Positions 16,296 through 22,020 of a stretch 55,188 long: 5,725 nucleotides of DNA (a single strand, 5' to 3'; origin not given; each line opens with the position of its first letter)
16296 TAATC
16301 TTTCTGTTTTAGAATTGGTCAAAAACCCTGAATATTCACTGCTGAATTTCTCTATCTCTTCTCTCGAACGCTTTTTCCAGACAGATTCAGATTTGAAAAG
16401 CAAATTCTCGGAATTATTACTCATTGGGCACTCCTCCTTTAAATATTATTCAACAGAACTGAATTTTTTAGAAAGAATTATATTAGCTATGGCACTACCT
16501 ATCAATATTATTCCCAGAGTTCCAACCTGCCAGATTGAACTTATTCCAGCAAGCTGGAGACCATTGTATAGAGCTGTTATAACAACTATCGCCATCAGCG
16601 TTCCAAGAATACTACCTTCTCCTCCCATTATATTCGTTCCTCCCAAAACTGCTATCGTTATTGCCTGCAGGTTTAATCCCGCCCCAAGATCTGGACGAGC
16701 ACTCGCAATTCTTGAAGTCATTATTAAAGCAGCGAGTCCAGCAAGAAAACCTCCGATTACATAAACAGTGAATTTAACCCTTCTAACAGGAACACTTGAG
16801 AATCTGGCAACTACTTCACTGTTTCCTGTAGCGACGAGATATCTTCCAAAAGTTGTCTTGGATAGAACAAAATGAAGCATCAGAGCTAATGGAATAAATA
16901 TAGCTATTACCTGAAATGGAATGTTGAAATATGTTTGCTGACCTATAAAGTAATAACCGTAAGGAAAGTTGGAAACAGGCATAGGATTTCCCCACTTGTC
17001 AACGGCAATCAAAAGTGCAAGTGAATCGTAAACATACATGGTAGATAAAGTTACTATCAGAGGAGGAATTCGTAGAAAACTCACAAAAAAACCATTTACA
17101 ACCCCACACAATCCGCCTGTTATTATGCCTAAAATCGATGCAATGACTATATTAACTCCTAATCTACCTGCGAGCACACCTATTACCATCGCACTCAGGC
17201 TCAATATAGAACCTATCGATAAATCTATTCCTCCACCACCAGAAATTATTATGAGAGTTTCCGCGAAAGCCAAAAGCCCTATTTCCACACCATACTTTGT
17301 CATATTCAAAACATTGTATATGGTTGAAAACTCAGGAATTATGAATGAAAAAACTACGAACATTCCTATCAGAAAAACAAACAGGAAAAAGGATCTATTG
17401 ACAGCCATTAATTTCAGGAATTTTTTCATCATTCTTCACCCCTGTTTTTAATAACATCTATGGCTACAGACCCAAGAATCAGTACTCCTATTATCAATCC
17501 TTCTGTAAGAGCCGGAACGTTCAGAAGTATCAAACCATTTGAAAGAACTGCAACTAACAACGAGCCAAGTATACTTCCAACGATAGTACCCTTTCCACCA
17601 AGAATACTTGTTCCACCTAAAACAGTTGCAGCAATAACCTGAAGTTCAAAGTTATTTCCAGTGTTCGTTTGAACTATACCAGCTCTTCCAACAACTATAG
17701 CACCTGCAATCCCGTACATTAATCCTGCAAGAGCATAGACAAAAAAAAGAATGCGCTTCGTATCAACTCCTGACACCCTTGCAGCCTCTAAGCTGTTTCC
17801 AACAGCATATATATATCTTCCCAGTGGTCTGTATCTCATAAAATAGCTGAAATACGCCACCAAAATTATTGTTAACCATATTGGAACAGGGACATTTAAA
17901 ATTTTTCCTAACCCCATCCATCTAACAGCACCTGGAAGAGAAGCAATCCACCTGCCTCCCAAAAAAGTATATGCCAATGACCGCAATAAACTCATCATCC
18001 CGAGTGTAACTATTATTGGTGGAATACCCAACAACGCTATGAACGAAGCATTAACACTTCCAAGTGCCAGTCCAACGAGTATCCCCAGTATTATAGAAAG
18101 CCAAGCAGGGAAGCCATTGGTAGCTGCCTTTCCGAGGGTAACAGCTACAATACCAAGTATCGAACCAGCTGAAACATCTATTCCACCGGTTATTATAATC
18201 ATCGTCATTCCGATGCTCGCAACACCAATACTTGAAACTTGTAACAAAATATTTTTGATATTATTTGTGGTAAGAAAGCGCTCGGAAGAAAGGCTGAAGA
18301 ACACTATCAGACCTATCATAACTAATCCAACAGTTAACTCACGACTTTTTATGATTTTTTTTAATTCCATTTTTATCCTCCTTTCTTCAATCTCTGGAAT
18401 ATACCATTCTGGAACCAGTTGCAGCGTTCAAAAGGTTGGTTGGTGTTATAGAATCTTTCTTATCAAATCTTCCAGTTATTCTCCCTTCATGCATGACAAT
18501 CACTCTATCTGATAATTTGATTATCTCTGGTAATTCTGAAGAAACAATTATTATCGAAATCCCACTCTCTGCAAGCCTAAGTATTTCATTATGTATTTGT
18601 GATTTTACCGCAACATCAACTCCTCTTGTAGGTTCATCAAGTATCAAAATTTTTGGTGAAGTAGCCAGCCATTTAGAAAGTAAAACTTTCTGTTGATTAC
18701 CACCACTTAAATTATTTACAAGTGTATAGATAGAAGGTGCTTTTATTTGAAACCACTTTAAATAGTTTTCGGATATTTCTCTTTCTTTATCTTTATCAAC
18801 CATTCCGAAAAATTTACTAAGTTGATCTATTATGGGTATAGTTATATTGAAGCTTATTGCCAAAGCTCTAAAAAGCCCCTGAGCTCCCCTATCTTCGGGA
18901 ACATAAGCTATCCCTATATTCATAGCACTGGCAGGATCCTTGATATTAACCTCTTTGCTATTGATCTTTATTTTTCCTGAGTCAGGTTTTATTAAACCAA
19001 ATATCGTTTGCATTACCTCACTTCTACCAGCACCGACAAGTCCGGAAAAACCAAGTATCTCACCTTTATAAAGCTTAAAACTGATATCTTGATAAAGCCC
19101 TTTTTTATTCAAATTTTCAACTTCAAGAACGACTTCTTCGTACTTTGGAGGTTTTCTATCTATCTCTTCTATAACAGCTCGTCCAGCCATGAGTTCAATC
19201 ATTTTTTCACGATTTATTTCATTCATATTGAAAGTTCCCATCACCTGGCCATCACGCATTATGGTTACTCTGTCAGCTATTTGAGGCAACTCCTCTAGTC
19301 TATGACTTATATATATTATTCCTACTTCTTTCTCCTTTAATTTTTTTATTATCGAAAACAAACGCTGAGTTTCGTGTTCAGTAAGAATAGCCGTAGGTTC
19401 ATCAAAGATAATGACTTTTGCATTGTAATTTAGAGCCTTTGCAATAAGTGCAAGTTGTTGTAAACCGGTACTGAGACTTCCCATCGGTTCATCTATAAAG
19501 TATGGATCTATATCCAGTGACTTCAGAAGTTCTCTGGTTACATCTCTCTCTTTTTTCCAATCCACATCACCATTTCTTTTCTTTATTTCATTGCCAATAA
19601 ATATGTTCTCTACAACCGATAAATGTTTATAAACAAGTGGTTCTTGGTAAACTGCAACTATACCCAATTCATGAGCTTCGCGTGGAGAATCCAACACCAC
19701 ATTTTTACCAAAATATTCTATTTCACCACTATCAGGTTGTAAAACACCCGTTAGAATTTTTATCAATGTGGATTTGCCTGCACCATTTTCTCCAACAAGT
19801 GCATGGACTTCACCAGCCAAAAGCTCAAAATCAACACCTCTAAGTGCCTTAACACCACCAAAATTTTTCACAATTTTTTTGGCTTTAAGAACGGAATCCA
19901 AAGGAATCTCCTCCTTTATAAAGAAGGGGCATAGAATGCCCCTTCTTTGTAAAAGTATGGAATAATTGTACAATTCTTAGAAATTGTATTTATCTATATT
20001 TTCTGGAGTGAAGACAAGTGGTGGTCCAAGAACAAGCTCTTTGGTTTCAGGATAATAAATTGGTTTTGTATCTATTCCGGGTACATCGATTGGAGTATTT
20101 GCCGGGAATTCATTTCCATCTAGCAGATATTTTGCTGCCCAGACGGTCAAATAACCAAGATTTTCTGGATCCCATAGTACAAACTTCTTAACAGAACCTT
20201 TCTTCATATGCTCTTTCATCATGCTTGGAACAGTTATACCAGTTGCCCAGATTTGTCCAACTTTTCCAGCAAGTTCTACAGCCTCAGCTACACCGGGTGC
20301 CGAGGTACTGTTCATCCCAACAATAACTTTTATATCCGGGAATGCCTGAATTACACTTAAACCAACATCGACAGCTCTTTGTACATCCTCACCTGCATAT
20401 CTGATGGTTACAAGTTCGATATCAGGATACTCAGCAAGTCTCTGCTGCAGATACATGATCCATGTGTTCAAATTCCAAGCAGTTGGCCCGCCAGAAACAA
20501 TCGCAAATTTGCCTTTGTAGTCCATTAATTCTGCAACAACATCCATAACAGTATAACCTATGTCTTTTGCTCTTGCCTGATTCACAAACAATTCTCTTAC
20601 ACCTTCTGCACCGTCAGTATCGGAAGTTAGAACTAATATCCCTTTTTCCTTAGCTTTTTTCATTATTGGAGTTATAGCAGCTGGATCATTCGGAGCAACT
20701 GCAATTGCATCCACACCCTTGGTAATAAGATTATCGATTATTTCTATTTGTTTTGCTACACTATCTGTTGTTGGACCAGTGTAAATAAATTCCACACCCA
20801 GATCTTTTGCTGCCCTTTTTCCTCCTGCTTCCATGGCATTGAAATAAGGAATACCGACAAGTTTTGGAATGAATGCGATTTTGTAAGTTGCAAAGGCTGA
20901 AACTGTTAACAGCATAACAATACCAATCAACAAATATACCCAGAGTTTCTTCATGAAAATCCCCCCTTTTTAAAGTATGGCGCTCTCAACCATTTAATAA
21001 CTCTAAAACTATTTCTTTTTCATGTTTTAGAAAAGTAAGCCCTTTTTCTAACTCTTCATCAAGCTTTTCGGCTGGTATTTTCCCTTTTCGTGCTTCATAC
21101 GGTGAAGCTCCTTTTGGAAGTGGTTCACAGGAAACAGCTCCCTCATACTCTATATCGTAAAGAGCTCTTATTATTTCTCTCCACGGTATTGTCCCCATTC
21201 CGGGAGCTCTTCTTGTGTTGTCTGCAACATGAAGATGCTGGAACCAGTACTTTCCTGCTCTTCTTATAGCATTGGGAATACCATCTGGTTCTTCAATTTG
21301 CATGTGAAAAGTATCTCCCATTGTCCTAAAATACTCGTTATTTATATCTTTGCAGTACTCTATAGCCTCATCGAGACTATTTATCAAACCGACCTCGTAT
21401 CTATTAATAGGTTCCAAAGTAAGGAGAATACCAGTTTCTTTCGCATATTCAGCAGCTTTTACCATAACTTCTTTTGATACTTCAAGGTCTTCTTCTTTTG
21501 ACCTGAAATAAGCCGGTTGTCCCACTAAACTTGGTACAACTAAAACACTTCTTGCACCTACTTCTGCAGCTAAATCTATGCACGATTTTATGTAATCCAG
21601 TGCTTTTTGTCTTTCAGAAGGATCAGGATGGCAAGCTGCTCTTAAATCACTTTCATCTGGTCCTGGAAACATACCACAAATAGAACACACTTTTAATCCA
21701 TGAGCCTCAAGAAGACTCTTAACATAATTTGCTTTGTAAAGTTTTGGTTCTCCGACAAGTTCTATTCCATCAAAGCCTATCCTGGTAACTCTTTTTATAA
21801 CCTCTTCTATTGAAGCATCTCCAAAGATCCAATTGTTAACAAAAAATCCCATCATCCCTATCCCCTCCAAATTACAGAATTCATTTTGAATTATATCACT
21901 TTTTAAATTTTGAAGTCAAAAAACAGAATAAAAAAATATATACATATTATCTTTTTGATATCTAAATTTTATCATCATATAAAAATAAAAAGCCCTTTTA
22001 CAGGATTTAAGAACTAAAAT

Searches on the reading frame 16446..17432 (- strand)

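Call 65: search_protein_families(library=pfam, proteins=[window:16446-17432:-], max_evalue=0.00001)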
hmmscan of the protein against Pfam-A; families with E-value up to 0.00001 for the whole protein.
window:16446-17432:- (328 aa): 1 family
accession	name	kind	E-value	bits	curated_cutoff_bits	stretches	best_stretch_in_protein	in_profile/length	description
PF02653.21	BPD_transp_2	-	1.1e-37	130.1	26.8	1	42-312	3-267/269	Branched-chain amino acid transport system / permease component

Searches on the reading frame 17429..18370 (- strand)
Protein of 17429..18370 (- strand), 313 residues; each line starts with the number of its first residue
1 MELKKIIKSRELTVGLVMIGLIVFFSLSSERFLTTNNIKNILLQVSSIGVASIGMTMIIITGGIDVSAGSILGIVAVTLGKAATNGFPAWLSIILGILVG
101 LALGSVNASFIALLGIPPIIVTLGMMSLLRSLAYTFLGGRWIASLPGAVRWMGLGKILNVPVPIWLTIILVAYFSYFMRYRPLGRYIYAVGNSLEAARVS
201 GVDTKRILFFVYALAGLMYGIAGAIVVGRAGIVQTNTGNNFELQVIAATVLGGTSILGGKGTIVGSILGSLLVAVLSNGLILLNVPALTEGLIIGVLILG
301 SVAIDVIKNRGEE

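Call 65: search_protein_families(library=pfam, proteins=[window:17429-18370:-], max_evalue=0.00001)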
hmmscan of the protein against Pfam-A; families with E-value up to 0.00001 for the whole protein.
window:17429-18370:- (313 aa): 1 family
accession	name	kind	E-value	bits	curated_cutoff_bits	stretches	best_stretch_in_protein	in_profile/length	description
PF02653.21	BPD_transp_2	-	1.6e-36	126.2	26.8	1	38-300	2-267/269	Branched-chain amino acid transport system / permease component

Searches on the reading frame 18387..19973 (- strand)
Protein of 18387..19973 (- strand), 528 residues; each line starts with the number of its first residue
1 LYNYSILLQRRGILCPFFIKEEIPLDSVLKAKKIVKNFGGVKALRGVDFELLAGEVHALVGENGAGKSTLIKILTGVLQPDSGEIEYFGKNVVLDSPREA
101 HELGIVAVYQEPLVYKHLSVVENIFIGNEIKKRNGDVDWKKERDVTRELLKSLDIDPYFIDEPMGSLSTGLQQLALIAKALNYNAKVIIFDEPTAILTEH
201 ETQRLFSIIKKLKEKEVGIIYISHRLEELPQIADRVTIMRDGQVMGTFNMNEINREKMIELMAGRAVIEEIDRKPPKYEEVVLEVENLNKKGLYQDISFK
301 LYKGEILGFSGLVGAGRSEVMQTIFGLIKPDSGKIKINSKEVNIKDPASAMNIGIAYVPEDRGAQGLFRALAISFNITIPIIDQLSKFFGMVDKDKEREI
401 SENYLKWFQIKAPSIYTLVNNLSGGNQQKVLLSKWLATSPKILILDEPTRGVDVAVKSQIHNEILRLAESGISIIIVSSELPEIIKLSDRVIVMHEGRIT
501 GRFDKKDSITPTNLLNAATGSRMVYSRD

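Call 65: search_protein_families(library=pfam, proteins=[window:18387-19973:-], max_evalue=0.00001)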
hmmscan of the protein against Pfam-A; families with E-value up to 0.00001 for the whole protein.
window:18387-19973:- (528 aa): 4 families
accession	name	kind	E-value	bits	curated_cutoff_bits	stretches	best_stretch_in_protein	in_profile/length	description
PF00005.33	ABC_tran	-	6.3e-55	186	25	2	44-195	1-137/137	ABC transporter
PF13304.12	AAA_21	-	3.5e-11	44.1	27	0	56-80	1-25/304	AAA domain, putative AbiEii toxin, Type IV TA system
PF02463.25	SMC_N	-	1.3e-06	28.4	40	0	53-237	23-210/220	RecF/RecN/SMC N terminal domain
PF13476.12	AAA_23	-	1.8e-06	29.2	27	1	35-217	4-168/201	AAA domain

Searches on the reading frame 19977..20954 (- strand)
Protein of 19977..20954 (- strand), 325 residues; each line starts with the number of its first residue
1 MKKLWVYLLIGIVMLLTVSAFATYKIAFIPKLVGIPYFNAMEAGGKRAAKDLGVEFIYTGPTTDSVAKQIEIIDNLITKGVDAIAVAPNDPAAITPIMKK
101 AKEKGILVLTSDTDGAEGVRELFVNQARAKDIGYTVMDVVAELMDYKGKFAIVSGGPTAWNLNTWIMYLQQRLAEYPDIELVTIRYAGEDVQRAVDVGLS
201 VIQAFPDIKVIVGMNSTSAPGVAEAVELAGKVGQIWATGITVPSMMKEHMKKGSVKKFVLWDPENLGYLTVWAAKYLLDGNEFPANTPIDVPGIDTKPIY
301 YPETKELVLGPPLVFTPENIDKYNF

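Call 65: search_protein_families(library=pfam, proteins=[window:19977-20954:-], max_evalue=0.00001)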
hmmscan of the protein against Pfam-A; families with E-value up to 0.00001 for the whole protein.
window:19977-20954:- (325 aa): 2 families
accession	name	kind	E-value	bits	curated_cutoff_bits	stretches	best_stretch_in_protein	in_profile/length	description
PF13407.12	Peripla_BP_4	-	4.2e-66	223.6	35.1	1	26-282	1-258/258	Periplasmic binding protein domain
PF00532.27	Peripla_BP_1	-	6.1e-08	32.9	22.2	0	26-112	4-88/281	Periplasmic binding proteins and sugar binding domain of LacI family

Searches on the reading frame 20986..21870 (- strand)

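Call 65: search_protein_families(library=pfam, proteins=[window:20986-21870:-], max_evalue=0.00001)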
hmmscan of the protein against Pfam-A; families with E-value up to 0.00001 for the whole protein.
window:20986-21870:- (294 aa): 1 family
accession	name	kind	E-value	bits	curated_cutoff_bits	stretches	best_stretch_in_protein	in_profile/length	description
PF01261.30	AP_endonuc_2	-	2e-43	149.3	31.1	1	26-254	2-233/249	Xylose isomerase-like TIM barrel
